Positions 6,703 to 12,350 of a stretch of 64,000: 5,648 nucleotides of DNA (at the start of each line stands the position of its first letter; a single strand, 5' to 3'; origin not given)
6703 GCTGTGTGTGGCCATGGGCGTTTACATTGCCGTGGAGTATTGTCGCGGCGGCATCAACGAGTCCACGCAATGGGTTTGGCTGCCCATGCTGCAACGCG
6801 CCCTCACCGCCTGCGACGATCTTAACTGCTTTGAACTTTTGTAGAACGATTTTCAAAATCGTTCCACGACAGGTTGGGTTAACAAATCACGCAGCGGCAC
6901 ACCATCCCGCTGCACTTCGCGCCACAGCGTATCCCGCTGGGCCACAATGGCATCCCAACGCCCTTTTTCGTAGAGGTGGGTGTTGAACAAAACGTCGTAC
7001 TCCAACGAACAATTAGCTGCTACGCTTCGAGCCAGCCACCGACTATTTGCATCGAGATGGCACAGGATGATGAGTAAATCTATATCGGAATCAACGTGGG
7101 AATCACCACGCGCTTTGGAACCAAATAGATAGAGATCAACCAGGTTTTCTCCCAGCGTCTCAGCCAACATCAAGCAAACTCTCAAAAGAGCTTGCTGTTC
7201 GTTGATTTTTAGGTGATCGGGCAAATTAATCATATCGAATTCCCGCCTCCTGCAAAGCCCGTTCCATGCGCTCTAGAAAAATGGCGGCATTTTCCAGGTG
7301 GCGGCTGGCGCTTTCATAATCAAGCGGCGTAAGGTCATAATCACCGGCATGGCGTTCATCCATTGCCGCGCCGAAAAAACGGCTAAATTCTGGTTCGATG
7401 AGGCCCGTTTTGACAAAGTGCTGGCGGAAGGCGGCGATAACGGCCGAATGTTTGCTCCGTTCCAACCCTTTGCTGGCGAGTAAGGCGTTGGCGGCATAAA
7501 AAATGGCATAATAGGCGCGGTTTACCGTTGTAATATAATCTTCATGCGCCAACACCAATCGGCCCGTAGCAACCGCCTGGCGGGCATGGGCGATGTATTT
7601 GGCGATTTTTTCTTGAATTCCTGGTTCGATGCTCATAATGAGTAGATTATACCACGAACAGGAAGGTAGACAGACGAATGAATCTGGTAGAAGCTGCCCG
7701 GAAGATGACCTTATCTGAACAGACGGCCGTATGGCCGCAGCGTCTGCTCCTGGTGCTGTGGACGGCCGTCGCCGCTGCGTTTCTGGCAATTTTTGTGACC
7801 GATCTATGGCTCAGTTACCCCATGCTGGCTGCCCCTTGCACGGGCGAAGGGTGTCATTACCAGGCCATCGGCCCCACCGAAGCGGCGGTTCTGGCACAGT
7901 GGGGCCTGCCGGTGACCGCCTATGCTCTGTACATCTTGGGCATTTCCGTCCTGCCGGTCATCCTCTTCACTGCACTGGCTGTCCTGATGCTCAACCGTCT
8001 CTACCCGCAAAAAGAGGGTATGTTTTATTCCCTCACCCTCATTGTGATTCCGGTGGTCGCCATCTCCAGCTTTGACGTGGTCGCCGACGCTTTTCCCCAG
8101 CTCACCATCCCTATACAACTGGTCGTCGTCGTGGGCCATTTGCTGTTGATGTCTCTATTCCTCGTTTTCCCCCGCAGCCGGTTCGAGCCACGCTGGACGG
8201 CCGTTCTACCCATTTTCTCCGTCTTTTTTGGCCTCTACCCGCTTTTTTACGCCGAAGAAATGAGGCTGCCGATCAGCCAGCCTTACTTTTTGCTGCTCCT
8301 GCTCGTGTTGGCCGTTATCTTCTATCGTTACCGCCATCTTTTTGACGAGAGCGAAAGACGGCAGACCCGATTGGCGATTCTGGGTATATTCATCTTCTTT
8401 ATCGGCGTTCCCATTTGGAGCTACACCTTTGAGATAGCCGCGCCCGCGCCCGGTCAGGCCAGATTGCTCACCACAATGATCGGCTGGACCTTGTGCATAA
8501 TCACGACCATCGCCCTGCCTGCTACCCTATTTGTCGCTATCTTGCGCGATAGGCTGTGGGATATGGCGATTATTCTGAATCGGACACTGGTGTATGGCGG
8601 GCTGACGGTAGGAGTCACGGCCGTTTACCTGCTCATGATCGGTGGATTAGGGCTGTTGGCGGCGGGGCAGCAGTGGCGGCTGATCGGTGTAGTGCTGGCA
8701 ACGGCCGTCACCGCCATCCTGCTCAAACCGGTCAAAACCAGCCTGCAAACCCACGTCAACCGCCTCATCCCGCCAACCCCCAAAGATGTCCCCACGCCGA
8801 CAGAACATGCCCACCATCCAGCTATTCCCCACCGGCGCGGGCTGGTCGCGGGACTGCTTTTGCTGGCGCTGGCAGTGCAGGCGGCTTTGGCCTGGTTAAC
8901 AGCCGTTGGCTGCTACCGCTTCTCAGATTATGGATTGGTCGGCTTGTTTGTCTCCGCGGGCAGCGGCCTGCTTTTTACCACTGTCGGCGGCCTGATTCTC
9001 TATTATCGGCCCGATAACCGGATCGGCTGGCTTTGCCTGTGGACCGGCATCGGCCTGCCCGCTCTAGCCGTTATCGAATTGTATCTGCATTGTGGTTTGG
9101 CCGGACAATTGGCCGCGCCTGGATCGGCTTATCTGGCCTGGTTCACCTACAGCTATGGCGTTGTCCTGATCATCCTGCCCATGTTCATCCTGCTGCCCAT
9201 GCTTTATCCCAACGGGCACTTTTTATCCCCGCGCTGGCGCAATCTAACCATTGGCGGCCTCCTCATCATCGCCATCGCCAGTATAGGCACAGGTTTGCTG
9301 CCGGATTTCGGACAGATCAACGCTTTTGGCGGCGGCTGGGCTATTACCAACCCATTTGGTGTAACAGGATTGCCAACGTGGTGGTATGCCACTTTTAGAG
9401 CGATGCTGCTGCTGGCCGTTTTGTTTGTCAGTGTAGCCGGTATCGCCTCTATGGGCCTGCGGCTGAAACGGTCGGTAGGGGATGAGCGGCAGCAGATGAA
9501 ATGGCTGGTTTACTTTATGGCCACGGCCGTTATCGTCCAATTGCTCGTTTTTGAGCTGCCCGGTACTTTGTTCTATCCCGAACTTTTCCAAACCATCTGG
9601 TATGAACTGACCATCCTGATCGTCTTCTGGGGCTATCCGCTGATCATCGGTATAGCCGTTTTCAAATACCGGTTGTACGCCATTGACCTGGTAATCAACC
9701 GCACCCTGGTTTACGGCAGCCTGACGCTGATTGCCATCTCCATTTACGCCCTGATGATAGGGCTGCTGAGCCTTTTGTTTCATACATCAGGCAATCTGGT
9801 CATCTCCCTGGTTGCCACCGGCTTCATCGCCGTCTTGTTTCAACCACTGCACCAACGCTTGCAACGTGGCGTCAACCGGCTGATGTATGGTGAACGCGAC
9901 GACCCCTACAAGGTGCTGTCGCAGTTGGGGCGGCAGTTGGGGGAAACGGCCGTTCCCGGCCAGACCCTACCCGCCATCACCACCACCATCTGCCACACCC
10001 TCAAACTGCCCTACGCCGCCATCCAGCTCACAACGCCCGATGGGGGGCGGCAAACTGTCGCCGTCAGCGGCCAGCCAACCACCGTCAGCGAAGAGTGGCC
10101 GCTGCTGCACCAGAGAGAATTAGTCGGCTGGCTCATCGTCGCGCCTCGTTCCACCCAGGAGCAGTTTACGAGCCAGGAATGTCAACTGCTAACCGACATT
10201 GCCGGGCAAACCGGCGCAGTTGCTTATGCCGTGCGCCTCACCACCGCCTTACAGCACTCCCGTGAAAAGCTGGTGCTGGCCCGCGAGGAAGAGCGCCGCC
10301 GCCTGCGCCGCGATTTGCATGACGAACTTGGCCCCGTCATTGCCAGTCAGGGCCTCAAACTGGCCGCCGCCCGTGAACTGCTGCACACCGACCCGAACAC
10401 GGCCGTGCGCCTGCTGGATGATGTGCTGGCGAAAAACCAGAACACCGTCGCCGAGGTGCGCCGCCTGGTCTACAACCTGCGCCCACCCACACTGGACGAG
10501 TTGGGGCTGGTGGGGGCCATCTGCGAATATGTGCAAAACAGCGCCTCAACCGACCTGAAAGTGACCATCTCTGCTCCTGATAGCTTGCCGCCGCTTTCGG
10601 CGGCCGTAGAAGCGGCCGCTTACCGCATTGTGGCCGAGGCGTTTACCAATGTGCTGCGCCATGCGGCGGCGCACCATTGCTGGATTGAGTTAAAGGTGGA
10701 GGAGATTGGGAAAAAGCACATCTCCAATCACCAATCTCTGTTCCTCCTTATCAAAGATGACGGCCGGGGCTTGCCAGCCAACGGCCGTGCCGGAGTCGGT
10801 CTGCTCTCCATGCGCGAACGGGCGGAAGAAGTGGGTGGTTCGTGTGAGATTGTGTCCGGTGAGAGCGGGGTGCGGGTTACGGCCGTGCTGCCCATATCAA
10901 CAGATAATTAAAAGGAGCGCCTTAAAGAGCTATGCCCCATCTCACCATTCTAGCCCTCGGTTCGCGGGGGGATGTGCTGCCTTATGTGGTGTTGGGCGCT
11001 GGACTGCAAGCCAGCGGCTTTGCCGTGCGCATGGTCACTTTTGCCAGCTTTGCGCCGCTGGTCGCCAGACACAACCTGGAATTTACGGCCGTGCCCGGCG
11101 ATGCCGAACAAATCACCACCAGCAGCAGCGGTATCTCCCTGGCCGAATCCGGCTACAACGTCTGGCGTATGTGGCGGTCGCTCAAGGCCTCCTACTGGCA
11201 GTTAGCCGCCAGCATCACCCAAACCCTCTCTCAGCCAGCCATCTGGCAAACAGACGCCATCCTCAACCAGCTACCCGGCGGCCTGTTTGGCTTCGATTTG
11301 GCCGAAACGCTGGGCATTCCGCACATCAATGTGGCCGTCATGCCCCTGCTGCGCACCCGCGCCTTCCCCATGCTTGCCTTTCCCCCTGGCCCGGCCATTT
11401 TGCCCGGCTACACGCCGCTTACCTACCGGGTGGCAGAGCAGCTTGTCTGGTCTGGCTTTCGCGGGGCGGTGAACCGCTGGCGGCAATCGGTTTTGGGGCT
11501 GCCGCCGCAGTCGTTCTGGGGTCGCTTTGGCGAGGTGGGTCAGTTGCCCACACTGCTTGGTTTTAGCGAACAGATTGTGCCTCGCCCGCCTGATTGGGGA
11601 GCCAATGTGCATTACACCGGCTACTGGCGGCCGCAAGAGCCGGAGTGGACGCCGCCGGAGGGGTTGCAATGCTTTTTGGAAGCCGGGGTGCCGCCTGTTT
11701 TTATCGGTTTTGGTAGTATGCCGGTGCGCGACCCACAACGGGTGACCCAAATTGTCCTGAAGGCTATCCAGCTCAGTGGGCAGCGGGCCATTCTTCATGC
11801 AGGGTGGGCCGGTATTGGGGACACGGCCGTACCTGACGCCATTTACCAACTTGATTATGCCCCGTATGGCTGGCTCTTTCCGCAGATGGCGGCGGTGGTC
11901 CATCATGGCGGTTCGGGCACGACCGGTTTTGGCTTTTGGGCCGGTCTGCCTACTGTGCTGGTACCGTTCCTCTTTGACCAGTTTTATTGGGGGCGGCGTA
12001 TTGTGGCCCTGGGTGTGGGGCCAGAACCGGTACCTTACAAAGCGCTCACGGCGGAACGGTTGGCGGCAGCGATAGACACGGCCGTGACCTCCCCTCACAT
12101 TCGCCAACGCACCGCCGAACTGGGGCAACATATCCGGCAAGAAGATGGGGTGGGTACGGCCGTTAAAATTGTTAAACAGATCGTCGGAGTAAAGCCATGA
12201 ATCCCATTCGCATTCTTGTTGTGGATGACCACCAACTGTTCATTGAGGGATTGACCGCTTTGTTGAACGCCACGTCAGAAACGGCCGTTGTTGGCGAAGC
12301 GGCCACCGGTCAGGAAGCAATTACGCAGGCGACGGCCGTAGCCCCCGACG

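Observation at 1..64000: Highly iterated 8-bp palindrome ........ (HIP-like) saturating the window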

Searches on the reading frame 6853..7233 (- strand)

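Call 27: search_protein_families(library=pfam, proteins=[window:6853-7233:-], max_evalue=0.0001)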
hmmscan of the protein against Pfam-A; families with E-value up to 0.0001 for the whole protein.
window:6853-7233:- (126 aa): 2 families
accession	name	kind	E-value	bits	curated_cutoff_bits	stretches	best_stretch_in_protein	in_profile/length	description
PF01909.29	NTP_transf_2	-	7e-07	30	21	1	31-57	14-40/93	Nucleotidyltransferase domain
PF18765.7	Polbeta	-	1.5e-06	28.7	26.9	1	31-60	13-42/93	Polymerase beta, Nucleotidyltransferase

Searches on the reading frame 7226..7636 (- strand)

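Call 27: search_protein_families(library=pfam, proteins=[window:7226-7636:-], max_evalue=0.0001)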
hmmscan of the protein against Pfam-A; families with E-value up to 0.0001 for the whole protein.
window:7226-7636:- (136 aa): 1 family
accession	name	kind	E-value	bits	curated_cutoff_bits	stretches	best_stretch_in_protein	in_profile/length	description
PF05168.19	HEPN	-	3.4e-12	47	22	1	14-126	4-116/117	HEPN domain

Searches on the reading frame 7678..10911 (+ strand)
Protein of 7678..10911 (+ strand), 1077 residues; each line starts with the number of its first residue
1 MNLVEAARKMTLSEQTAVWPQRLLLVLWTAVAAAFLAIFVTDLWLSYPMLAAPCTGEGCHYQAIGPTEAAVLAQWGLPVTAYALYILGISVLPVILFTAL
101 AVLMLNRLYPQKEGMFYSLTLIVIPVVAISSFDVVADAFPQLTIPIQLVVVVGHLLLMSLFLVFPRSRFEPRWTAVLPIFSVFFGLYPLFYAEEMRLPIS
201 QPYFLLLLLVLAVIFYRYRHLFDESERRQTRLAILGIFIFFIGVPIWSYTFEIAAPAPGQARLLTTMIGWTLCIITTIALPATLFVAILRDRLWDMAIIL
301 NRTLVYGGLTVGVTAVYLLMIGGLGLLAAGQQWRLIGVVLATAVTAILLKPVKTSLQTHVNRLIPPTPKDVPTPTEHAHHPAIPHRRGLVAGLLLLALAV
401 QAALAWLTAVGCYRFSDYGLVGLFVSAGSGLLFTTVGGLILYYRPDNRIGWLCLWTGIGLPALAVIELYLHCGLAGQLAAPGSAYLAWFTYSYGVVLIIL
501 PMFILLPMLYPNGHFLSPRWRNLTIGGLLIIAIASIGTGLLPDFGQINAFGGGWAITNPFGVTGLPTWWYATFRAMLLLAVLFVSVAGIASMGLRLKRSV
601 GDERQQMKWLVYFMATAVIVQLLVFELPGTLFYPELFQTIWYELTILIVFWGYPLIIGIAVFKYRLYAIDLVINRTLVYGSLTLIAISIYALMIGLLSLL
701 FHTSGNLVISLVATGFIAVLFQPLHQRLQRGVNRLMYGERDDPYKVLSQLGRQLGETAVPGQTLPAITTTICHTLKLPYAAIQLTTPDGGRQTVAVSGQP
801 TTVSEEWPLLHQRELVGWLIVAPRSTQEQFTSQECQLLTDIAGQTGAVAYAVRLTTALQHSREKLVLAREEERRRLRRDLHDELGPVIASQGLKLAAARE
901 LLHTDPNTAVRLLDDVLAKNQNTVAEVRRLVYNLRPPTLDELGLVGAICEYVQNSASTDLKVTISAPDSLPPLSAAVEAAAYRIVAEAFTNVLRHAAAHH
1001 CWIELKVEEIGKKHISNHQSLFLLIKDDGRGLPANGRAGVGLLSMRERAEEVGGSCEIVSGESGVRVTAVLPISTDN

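Call 8: search_protein_families(library=pfam, proteins=[window:7678-10911:+])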
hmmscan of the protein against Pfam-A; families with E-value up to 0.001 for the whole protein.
window:7678-10911:+ (1077 aa): 2 families
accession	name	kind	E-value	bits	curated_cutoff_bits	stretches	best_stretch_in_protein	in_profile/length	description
PF07730.19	HisKA_3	-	1.8e-13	51.2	24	1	872-939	1-68/68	Histidine kinase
PF02518.31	HATPase_c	-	1.9e-08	35.2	26.4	1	978-1073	3-109/111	Histidine kinase-, DNA gyrase B-, and HSP90-like ATPase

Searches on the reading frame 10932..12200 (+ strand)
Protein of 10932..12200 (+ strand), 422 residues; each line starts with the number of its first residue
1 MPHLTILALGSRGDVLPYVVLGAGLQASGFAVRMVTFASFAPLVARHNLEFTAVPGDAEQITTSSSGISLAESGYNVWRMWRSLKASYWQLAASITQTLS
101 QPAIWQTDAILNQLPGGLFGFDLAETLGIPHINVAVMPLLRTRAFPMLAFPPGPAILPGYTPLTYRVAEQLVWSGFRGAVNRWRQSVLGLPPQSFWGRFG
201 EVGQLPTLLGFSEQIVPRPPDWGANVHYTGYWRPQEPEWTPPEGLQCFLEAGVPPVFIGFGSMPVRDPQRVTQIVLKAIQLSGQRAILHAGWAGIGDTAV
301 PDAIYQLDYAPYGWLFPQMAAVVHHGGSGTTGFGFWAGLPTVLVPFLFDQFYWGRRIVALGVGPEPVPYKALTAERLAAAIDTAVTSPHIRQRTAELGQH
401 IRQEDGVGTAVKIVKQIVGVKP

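Call 27: search_protein_families(library=pfam, proteins=[window:10932-12200:+], max_evalue=0.0001)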
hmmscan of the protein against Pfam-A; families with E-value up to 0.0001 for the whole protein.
window:10932-12200:+ (422 aa): 2 families
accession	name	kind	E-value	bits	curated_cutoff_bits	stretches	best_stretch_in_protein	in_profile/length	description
PF06722.18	EryCIII-like_C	-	2.4e-15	57.2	31.7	1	298-399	27-127/145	Erythromycin biosynthesis protein CIII-like, C-terminal domain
PF03033.26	Glyco_transf_28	-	3.1e-08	34.2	26.2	1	5-145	2-138/139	Glycosyltransferase family 28 N-terminal domain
